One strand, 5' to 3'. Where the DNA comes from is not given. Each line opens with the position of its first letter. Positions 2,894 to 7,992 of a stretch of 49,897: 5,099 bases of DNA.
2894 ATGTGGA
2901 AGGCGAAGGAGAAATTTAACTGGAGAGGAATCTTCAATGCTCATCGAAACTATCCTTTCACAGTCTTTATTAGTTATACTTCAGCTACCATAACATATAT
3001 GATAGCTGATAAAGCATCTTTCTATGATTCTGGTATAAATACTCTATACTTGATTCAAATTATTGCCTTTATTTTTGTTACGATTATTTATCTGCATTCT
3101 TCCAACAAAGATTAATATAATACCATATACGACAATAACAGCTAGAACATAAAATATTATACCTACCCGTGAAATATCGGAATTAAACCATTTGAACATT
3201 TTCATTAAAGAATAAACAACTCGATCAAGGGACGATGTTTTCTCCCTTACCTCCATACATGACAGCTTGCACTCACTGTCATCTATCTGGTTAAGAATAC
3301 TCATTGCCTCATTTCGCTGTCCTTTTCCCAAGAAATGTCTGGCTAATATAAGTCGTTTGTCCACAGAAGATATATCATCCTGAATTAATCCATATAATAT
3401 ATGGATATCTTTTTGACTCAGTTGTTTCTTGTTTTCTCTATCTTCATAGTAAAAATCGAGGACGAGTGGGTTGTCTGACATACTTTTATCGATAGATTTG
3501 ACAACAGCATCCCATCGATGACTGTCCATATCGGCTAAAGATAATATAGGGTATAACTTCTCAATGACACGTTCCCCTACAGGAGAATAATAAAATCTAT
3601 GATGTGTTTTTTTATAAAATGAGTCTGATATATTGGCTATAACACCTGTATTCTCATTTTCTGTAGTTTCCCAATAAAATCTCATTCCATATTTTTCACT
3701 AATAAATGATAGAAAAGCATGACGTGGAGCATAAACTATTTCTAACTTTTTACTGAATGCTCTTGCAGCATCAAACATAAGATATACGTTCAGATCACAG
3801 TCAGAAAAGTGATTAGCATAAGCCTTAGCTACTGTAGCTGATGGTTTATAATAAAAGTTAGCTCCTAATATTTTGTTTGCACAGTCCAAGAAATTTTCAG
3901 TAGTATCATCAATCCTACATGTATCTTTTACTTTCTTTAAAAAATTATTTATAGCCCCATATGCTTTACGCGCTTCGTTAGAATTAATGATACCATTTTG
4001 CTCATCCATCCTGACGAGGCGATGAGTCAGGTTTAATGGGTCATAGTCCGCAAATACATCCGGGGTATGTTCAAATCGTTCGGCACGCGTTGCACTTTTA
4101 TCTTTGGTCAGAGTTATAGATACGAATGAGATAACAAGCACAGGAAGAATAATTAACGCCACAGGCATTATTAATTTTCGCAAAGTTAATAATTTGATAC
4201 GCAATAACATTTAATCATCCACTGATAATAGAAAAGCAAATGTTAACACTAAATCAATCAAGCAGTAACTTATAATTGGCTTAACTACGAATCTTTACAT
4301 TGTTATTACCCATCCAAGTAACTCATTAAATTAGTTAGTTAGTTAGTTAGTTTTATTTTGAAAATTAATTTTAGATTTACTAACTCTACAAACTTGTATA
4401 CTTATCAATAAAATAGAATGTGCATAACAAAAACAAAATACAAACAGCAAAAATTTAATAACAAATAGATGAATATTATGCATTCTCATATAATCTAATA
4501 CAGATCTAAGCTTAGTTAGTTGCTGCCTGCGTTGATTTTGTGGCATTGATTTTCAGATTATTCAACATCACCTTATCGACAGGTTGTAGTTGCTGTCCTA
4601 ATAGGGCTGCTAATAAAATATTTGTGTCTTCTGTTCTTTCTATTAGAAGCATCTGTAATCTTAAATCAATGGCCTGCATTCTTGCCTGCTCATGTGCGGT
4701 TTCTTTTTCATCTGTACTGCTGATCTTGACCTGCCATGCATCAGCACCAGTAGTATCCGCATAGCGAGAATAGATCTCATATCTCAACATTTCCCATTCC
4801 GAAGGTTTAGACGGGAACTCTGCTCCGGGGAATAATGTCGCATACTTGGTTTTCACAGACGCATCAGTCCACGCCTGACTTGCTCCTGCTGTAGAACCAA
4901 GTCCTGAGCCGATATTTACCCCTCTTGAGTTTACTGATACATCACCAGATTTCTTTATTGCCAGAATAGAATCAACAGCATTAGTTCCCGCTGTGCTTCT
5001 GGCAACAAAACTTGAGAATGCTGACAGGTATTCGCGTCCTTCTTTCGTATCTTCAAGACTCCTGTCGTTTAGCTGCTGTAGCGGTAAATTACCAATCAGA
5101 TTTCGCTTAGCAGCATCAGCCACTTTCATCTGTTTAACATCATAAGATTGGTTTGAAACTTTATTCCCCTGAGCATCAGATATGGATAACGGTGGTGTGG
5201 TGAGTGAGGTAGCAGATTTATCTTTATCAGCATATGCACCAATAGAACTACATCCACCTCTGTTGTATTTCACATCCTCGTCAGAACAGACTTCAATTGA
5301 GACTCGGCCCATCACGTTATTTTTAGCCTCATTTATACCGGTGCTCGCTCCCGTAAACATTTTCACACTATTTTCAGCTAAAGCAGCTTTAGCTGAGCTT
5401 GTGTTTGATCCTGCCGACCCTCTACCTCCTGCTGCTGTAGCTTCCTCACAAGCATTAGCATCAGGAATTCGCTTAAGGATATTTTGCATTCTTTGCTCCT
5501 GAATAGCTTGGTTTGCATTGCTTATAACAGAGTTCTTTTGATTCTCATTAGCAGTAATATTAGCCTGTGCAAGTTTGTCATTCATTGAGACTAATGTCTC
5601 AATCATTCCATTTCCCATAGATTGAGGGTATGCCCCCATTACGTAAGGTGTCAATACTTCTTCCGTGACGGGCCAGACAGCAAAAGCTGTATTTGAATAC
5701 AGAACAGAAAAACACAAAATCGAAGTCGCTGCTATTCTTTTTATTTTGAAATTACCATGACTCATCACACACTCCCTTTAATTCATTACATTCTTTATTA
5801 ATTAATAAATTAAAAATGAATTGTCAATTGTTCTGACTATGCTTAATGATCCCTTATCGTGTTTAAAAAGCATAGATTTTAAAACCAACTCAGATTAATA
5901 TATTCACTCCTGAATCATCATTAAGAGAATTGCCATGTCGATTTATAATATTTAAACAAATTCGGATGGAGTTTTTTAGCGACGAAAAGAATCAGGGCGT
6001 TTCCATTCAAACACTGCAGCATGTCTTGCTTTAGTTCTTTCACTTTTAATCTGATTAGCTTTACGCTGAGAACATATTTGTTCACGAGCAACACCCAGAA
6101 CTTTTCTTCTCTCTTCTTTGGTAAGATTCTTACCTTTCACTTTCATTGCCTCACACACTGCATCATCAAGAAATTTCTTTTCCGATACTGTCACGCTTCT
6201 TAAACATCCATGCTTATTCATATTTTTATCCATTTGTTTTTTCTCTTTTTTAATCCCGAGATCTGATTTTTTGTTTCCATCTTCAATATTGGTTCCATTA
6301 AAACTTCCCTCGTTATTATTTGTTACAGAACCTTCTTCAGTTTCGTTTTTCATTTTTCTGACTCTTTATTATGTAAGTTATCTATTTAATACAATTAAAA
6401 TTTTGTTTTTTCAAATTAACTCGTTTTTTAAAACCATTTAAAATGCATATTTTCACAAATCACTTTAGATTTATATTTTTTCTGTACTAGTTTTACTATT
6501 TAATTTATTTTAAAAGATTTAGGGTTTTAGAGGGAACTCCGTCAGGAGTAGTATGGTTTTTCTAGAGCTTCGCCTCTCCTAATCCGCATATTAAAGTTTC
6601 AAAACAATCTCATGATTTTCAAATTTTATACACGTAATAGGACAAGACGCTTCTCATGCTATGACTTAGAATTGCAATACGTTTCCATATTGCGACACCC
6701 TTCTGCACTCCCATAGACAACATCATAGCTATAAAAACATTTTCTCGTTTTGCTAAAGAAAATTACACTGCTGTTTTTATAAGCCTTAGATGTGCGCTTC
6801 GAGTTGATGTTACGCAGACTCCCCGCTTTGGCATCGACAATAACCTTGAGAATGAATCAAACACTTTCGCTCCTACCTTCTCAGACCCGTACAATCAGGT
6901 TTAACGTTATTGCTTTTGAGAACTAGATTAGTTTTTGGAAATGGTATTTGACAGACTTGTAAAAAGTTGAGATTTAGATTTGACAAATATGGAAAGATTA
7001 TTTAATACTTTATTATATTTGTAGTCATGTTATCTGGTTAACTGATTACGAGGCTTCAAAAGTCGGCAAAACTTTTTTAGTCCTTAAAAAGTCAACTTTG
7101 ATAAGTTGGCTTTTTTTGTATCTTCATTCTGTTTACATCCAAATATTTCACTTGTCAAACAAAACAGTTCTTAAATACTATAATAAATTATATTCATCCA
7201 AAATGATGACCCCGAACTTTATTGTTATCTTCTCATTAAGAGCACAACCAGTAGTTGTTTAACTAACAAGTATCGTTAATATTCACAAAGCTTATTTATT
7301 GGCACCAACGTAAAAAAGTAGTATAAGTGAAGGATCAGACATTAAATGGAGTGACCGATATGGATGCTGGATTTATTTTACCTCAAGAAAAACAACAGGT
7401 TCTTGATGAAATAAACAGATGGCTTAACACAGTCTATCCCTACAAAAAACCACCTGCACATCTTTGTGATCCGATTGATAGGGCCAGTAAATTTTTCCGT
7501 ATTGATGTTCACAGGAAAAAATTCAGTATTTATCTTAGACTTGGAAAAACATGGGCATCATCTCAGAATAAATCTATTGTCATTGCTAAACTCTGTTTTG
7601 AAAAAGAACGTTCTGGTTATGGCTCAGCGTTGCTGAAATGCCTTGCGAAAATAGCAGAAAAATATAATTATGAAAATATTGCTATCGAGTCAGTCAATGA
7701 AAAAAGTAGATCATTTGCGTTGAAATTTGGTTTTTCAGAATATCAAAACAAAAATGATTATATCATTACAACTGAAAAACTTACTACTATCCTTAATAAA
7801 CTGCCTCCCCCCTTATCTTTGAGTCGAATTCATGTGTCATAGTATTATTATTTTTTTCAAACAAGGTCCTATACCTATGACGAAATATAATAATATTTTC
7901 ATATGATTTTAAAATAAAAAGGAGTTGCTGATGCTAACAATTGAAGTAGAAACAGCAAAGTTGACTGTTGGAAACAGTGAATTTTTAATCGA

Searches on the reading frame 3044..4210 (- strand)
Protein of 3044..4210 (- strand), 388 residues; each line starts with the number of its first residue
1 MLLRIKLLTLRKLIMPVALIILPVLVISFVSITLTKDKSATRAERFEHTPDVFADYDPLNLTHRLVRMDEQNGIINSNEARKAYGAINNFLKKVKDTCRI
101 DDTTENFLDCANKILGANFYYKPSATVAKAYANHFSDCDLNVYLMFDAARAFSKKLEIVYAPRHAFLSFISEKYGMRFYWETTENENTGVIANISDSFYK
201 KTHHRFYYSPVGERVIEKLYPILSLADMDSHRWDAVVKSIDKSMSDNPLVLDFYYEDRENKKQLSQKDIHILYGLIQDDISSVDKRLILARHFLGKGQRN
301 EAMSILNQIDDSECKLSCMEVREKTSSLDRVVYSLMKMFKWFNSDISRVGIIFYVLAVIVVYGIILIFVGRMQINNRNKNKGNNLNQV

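Call 6: search_protein_families(library=pfam, proteins=[window:3044-4210:-], max_evalue=0.1)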
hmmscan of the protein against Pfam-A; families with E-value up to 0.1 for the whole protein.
window:3044-4210:- (388 aa): 2 families
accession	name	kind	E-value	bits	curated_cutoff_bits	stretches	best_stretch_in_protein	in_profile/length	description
PF21548.3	CATSPERB_2nd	-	0.011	15.4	27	1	143-211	236-300/350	CATSPER subunit beta protein 2nd domain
PF04923.17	Ninjurin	-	0.094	13.1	26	0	346-384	41-80/102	Ninjurin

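Call 7: search_protein_families(library=ncbifam, proteins=[window:3044-4210:-], max_evalue=0.1)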
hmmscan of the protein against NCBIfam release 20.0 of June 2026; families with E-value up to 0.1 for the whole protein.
window:3044-4210:- (388 aa): 1 family
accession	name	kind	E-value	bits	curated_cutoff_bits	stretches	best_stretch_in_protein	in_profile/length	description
NF033607.0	disagg_AAA_ClpG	exception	0.084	10.7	1900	0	49-135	673-758/932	AAA family protein disaggregase ClpG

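Call 94: search_protein_families(library=padloc, proteins=[window:3044-4210:-], max_evalue=0.001)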
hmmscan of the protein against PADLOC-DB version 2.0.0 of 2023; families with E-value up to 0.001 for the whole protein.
window:3044-4210:- (388 aa): 0 families

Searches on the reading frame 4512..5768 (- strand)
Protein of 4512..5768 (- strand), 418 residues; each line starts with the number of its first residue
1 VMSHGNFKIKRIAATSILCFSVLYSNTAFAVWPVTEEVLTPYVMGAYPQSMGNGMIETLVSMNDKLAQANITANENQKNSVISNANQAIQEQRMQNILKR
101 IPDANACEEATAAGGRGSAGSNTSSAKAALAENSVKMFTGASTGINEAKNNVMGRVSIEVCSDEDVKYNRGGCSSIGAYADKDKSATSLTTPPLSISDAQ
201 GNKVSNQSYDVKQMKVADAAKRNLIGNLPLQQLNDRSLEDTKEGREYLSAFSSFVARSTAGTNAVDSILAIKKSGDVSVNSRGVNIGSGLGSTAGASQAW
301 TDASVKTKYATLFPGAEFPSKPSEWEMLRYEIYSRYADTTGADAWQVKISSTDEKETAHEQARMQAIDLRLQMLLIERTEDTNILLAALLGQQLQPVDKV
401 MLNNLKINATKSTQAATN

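Call 6: search_protein_families(library=pfam, proteins=[window:4512-5768:-], max_evalue=0.1)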
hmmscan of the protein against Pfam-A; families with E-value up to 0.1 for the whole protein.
window:4512-5768:- (418 aa): 2 families
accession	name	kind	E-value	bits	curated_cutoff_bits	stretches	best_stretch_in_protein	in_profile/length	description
PF12362.13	DUF3646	-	0.008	16.9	30.2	0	331-367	52-87/114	DNA polymerase III gamma and tau subunits C terminal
PF02413.22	Caudo_TAP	-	0.097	13.3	22.1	0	50-95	45-89/131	Caudovirales tail fibre assembly protein, lambda gpK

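Call 7: search_protein_families(library=ncbifam, proteins=[window:4512-5768:-], max_evalue=0.1)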
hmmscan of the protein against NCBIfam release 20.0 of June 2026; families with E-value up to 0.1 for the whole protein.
window:4512-5768:- (418 aa): 0 families

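Call 28: search_protein_families(library=pfam, proteins=[window:4512-5768:-], max_evalue=10)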
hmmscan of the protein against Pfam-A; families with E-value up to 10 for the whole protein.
window:4512-5768:- (418 aa): 2 families
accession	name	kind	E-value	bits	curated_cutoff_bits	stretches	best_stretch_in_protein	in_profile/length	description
PF12362.13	DUF3646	-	0.008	16.9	30.2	1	331-367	52-87/114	DNA polymerase III gamma and tau subunits C terminal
PF02413.22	Caudo_TAP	-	0.097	13.3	22.1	1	50-95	45-89/131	Caudovirales tail fibre assembly protein, lambda gpK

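Call 30: search_solved_structures(query=window:4512-5768:-, max_evalue=10, show_alignments=2)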
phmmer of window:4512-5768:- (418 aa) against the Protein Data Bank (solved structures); distinct sequences matched with E-value up to 10: 2.
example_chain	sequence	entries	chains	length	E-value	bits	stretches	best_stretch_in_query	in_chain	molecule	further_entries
6qrj_A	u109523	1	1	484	0.34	13.4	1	104-244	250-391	Hybrid kinase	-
6qrl_A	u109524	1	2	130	0.49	12.9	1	104-203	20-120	Hybrid kinase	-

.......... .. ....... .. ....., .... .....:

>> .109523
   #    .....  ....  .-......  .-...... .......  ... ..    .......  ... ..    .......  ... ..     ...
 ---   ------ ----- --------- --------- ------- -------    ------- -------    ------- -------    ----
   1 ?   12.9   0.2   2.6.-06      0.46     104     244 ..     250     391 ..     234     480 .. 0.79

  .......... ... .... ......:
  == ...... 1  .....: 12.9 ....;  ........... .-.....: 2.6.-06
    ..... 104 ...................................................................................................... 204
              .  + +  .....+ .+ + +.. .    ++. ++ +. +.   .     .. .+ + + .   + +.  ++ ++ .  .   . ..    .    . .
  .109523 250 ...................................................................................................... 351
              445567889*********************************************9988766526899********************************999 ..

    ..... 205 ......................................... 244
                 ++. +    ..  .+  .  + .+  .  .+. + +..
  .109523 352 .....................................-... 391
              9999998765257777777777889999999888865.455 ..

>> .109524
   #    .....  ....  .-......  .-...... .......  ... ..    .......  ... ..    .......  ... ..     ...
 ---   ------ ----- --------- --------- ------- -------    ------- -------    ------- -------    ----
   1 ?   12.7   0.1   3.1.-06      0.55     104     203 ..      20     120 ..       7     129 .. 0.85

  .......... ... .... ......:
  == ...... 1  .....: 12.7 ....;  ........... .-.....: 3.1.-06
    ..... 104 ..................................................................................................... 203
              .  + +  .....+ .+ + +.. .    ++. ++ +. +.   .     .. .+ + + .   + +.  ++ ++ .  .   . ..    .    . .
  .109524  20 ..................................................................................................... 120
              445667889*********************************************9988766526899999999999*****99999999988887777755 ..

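Call 31: find_homologous_proteins(query=window:4512-5768:-, max_evalue=0.001)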
Query window:4512-5768:- (418 aa): 44 proteins with E <= 0.001 among 8000 candidates.
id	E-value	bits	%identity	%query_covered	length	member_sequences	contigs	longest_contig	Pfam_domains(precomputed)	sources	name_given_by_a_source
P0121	8.1e-262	886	99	100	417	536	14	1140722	-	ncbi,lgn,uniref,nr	ncbi:hypothetical protein [Escherichia coli]|uniref:hypothetical protein n=1 Tax=Escherichia coli Ta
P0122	8.9e-243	823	91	99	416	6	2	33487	PF28212.1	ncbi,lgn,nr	ncbi:hypothetical protein EU408_22975 [Salmonella enterica subsp. enterica]|nr:hypothetical protein 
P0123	1.2e-231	786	88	99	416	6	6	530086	PF28212.1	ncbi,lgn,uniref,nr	ncbi:hypothetical protein ABUJ42_21100 [Salmonella enterica subsp. enterica serovar Chester]|uniref:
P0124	2.4e-231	785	87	99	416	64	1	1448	-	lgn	-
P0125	5.0e-231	784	88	99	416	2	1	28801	PF28212.1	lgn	-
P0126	4.9e-215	732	81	99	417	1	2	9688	PF28212.1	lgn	-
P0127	1.1e-214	731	81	99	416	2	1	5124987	PF28212.1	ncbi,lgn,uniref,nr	ncbi:hypothetical protein ABY61_12800 [Klebsiella aerogenes]|uniref:hypothetical protein n=1 Tax=Kle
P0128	1.6e-214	730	81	99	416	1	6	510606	PF28212.1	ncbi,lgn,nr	ncbi:hypothetical protein PCW22_001717 [Salmonella enterica]|nr:hypothetical protein [Salmonella ent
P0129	3.7e-214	729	81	99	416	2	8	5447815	PF28212.1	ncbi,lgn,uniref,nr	ncbi:hypothetical protein AAHV16_23370 [Klebsiella pneumoniae]|uniref:hypothetical protein n=1 Tax=K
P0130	6.9e-214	728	81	99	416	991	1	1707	PF28212.1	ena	-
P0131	1.0e-213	728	81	99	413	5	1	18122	PF28212.1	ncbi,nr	ncbi:hypothetical protein LEC33_25525 [Salmonella enterica]|nr:hypothetical protein [Salmonella ente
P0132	2.0e-212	723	100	50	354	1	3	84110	-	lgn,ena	-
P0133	6.2e-209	712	82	95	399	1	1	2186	PF28212.1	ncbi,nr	ncbi:hypothetical protein M8E79_004508, partial [Salmonella enterica]|nr:hypothetical protein [Salmo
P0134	2.2e-206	703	78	100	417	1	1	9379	PF28212.1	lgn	-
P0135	1.9e-205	700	78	100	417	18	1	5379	PF28212.1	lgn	-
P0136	3.5e-205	699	79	99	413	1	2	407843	PF28212.1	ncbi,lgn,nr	ncbi:hypothetical protein CS238_05320 [Salmonella enterica]|nr:hypothetical protein [Salmonella ente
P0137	2.8e-203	693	77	100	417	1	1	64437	PF28212.1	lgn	-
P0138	1.5e-202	691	82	93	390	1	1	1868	PF28212.1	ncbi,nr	ncbi:hypothetical protein FP038_23065, partial [Salmonella enterica]|nr:hypothetical protein [Salmon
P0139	5.7e-202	689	77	99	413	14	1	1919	PF28212.1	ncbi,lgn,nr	ncbi:hypothetical protein NZF17_005196 [Salmonella enterica]|nr:hypothetical protein [Salmonella ent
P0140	1.4e-198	678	75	98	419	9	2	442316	PF28212.1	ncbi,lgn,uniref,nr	ncbi:Uncharacterised protein [Klebsiella variicola]|uniref:hypothetical protein n=1 Tax=Klebsiella v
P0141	3.0e-190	650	75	99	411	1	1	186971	PF28212.1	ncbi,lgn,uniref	ncbi:hypothetical protein [Citrobacter koseri]|uniref:hypothetical protein n=1 Tax=Citrobacter koser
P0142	7.0e-176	603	68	100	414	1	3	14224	PF28212.1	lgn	-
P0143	3.6e-175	601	69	99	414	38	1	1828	PF28212.1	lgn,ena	-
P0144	3.5e-172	591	67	99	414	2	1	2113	PF28212.1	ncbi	-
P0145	9.1e-171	586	67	100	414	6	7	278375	PF28212.1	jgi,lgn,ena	-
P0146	2.9e-169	581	67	99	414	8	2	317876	PF28212.1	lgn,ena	-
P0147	6.8e-168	577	66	100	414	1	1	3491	PF28212.1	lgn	-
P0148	1.4e-166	572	65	97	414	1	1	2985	PF28212.1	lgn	-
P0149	1.7e-164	566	65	97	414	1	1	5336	PF28212.1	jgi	jgi:hypothetical protein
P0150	4.6e-151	521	62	98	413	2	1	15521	PF28212.1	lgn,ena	-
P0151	4.5e-149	515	61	98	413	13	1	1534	PF28212.1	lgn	-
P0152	3.2e-141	489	59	98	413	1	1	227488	PF28212.1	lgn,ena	-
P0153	2.4e-140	486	58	98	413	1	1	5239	PF28212.1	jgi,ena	-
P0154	4.6e-140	485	58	98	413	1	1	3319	PF28212.1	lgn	-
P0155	5.0e-140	485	58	98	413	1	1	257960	PF28212.1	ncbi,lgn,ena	-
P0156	1.0e-139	484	58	98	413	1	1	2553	PF28212.1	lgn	-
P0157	1.4e-139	484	58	98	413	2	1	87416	PF28212.1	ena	-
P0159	2.9e-129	450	81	61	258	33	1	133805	PF28212.1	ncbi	ncbi:hypothetical protein ACN937_002328, partial [Escherichia coli]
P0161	6.6e-58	215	37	87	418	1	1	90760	PF28212.1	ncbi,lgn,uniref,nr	ncbi:hypothetical protein [Burkholderia gladioli]|uniref:hypothetical protein n=1 Tax=Burkholderia g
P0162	1.5e-56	210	36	87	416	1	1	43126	PF28212.1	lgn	-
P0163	3.0e-56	209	36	87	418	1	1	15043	PF28212.1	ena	-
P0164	4.0e-56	209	37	87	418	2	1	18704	PF28212.1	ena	-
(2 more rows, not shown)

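Call 89: search_dna_similar(query=window:4512-5768:-, collection=plasmids, mode=protein, max_rows=25, max_evalue=0.001)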
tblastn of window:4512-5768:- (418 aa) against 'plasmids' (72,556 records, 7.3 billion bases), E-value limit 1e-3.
Records with a match: 1; places in all: 1; records where one place covers at least 80% of the query: 1.
Best place of each record, by identity: >=99% 1.
By first word of the organism name: Escherichia 1.
By predicted mobility (MOB-suite, as given by PLSDB): non-mobilizable 1.
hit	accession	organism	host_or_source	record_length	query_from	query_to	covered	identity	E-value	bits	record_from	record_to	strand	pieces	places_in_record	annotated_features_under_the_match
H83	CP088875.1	Escherichia coli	Homo sapiens,blood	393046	1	417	100%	99.0%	0e+0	788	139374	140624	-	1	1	hypothetical protein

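Call 94: search_protein_families(library=padloc, proteins=[window:4512-5768:-], max_evalue=0.001)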
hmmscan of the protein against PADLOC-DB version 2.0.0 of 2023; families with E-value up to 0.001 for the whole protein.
window:4512-5768:- (418 aa): 0 families

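Call 109: predict_structure(alignment_id=A5)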
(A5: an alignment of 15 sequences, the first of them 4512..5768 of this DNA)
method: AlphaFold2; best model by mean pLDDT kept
length: 418 residues; sequences in the alignment: 15
mean_pLDDT: 37.4   pTM: 0.25
mean pLDDT of the five models: 37.4, 37.2, 36.4, 35.0, 34.4
residues with pLDDT >= 90: 0; 70-90: 4; 50-70: 29; < 50: 385
segments of 3 or more residues with pLDDT < 50: 1-298, 323-328, 334-403, 412-418
pLDDT, mean of each block of 10 residues (from residue 1): 38 44 39 44 42 38 33 32 32 33 27 25 27 28 34 37 42 42 33 30 32 35 31 35 35 35 34 32 39 45 69 61 50 47 35 32 35 33 31 38 50 44
secondary structure, 60 per line:
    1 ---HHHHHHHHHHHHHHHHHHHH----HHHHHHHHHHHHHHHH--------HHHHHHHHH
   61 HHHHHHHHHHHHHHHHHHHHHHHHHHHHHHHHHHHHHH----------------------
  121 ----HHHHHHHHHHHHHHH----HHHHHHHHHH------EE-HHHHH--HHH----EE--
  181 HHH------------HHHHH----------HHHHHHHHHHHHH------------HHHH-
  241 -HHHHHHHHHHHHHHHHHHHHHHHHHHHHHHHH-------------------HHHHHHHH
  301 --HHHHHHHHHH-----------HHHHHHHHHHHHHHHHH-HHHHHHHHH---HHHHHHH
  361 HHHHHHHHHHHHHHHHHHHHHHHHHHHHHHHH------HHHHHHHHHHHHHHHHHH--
elements in order: H4-23 H28-43 H52-98 H125-139 H144-153 H163-167 H196-200 H211-223 H236-239 H242-273 H293-300 H303-312 H324-340 H342-350 H354-392 H399-416

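Call 110: search_solved_structures(query=A5, max_evalue=10, show_alignments=1)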
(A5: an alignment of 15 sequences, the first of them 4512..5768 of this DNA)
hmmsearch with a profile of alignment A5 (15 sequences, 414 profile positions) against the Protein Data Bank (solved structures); distinct sequences matched with E-value up to 10: 1.
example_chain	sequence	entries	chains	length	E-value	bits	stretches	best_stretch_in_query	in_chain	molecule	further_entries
2c07_A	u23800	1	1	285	0.84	11.9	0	49-100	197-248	3-OXOACYL-(ACYL-CARRIER PROTEIN) REDUCTASE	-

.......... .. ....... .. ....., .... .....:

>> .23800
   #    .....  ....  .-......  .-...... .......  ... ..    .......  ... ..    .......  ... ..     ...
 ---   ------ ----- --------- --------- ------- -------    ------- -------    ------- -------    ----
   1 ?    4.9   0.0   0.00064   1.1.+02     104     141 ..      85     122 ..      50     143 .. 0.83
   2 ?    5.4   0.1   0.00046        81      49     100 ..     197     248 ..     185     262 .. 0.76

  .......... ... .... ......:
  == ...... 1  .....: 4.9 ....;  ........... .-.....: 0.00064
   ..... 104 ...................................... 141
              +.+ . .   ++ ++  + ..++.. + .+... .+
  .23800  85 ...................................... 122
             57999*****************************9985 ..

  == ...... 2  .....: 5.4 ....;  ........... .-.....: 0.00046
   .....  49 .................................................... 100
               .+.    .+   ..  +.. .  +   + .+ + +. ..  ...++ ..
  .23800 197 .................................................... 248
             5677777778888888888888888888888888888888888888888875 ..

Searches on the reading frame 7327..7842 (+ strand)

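Call 6: search_protein_families(library=pfam, proteins=[window:7327-7842:+], max_evalue=0.1)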
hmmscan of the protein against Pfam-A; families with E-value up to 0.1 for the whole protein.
window:7327-7842:+ (171 aa): 4 families
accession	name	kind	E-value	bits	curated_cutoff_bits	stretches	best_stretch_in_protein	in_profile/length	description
PF00583.31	Acetyltransf_1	-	0.0011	19.7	20.7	1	95-136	73-116/116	Acetyltransferase (GNAT) family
PF23209.2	IDM1_C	-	0.013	16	33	1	91-146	67-122/140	Increased DNA methylation 1, C-terminal domain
PF13508.13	Acetyltransf_7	-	0.04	14.7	27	1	94-138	41-84/84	Acetyltransferase (GNAT) domain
PF08445.16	FR47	-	0.042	14.3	22.1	1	92-141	32-82/86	FR47-like protein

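Call 7: search_protein_families(library=ncbifam, proteins=[window:7327-7842:+], max_evalue=0.1)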
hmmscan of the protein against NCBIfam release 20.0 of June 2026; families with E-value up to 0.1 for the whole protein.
window:7327-7842:+ (171 aa): 1 family
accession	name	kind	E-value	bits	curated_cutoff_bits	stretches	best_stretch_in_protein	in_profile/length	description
TIGR01575.1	rimI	equivalog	0.0087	16.2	86.4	1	88-146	62-122/132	ribosomal protein S18-alanine N-acetyltransferase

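Call 94: search_protein_families(library=padloc, proteins=[window:7327-7842:+], max_evalue=0.001)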
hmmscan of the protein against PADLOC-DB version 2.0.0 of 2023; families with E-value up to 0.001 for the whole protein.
window:7327-7842:+ (171 aa): 0 families
